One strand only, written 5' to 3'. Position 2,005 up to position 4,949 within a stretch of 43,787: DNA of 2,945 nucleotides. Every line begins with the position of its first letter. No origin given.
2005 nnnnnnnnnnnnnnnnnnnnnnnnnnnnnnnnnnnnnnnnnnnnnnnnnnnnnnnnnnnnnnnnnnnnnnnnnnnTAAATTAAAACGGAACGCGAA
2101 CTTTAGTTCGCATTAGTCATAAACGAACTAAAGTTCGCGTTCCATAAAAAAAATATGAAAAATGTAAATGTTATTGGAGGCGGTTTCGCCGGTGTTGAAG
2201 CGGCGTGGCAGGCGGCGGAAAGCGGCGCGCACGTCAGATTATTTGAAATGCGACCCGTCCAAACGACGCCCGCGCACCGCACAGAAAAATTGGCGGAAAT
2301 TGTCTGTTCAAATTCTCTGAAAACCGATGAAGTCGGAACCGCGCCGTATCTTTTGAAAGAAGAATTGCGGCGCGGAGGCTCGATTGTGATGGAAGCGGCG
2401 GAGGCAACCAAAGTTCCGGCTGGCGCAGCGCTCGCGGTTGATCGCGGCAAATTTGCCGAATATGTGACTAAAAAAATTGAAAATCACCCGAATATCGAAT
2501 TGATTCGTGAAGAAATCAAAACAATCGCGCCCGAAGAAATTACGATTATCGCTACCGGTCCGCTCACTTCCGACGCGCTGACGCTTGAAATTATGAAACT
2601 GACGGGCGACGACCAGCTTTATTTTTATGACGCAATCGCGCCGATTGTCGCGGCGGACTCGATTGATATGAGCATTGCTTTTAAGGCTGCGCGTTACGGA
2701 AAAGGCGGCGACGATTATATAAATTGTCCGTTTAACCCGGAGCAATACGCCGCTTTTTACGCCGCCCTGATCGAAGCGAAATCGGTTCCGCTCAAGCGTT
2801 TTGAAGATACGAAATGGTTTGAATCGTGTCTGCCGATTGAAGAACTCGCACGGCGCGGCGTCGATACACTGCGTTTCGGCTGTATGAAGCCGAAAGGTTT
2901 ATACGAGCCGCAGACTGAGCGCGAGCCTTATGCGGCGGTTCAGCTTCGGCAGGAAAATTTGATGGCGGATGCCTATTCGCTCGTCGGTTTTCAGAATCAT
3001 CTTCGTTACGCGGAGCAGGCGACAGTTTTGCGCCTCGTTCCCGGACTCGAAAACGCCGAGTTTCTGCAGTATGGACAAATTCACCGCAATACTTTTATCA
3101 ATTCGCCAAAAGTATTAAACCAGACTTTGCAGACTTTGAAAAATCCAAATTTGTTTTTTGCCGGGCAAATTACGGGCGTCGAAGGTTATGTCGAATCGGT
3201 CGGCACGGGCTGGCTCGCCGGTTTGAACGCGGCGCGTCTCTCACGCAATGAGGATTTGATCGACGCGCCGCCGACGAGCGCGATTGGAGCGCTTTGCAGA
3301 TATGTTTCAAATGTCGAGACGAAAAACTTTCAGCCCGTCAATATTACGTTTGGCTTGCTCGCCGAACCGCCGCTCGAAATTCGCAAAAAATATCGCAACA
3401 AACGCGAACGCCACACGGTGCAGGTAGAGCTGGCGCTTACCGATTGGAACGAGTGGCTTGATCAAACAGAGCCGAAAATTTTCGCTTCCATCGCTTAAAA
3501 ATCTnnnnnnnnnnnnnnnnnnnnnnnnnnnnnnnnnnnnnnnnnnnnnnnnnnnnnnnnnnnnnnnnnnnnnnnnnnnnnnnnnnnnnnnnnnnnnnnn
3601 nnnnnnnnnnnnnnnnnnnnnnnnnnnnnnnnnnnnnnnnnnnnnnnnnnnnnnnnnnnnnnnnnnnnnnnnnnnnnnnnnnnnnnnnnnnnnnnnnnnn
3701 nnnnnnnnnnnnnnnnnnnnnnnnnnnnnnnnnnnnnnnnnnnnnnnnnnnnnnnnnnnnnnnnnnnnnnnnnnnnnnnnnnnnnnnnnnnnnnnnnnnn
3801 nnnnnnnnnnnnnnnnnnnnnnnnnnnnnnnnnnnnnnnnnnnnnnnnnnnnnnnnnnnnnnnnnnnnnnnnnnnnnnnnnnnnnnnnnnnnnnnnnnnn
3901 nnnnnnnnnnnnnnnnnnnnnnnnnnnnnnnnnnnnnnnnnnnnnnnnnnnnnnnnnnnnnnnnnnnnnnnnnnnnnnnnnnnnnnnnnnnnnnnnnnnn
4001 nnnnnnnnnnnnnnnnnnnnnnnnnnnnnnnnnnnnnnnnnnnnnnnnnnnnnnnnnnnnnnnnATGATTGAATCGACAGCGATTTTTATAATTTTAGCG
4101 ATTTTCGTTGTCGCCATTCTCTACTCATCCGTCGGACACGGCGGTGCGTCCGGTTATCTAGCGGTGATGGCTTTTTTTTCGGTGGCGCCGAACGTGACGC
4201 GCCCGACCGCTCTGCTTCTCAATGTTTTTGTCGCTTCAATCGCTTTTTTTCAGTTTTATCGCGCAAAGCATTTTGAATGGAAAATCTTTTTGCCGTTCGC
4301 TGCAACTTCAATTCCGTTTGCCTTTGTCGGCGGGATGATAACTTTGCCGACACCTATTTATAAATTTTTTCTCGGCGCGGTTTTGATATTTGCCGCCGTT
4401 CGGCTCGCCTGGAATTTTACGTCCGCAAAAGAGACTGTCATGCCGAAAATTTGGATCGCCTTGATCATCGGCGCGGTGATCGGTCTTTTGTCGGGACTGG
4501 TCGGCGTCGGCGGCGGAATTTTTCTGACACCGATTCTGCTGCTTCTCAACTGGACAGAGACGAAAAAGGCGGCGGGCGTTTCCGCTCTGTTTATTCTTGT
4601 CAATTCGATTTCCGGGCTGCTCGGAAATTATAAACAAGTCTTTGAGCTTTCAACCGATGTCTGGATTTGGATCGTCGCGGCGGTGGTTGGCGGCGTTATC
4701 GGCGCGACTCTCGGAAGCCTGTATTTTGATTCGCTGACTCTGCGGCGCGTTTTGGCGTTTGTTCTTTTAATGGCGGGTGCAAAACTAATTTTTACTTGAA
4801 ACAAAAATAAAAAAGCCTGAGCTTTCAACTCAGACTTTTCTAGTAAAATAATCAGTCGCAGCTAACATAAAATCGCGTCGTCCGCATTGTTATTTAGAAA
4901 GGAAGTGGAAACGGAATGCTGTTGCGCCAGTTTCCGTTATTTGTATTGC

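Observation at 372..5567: The two sigma-54 promoter matches pair with the two most compositionally extreme secreted proteins: a candidate mini-regulon of nitrogen-rich exported proteins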

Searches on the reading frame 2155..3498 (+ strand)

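Call 4: search_protein_families(library=pfam, proteins=[window:2155-3498:+], max_evalue=1)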
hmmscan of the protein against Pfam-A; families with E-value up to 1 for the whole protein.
window:2155-3498:+ (447 aa): 12 families
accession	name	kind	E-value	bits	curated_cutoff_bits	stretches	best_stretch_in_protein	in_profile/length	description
PF01134.28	GIDA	-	3.3e-98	329.7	22.1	1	4-366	2-390/391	Glucose inhibited division protein A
PF01262.27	AlaDh_PNT_C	-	1.3e-05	25.1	23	1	3-42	30-69/214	Alanine dehydrogenase/PNT, C-terminal domain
PF07992.20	Pyr_redox_2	-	1.4e-05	25.1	26.1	1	3-36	144-177/291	Pyridine nucleotide-disulphide oxidoreductase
PF13450.12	NAD_binding_8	-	2.3e-05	25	21.9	1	6-34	1-29/68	NAD(P)-binding Rossmann-like domain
PF03486.20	HI0933_like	-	3.7e-05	23.7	50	1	3-32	2-31/244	HI0933-like protein Rossmann domain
PF12831.13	FAD_oxidored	-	4.3e-05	23.4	27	1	4-34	2-32/416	FAD dependent oxidoreductase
PF01266.30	DAO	-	0.0002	21.4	27.9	1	4-42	2-42/353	FAD dependent oxidoreductase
PF00070.33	Pyr_redox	-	0.00099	20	22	1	4-34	2-32/82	Pyridine nucleotide-disulphide oxidoreductase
PF00890.30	FAD_binding_2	-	0.0031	17.2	20.4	1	6-35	4-33/414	FAD binding domain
PF01156.24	IU_nuc_hydro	-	0.0087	16.2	34.2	1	105-145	91-131/297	Inosine-uridine preferring nucleoside hydrolase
PF13738.12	Pyr_redox_3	-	0.025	14.3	30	1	2-36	165-199/305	Pyridine nucleotide-disulphide oxidoreductase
PF02737.24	3HCDH_N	-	0.071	13.5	22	1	3-58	1-58/180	3-hydroxyacyl-CoA dehydrogenase, NAD binding domain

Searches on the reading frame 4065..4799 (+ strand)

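Call 4: search_protein_families(library=pfam, proteins=[window:4065-4799:+], max_evalue=1)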
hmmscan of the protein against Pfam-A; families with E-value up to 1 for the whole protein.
window:4065-4799:+ (244 aa): 2 families
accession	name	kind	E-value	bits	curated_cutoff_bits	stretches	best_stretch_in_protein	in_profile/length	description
PF01925.25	TauE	-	2.1e-34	119.7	32.6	1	9-241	1-237/237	Sulfite exporter TauE/SafE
PF21724.2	DUF6861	-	0.19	11.6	28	1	191-220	31-61/194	Family of unknown function (DUF6861)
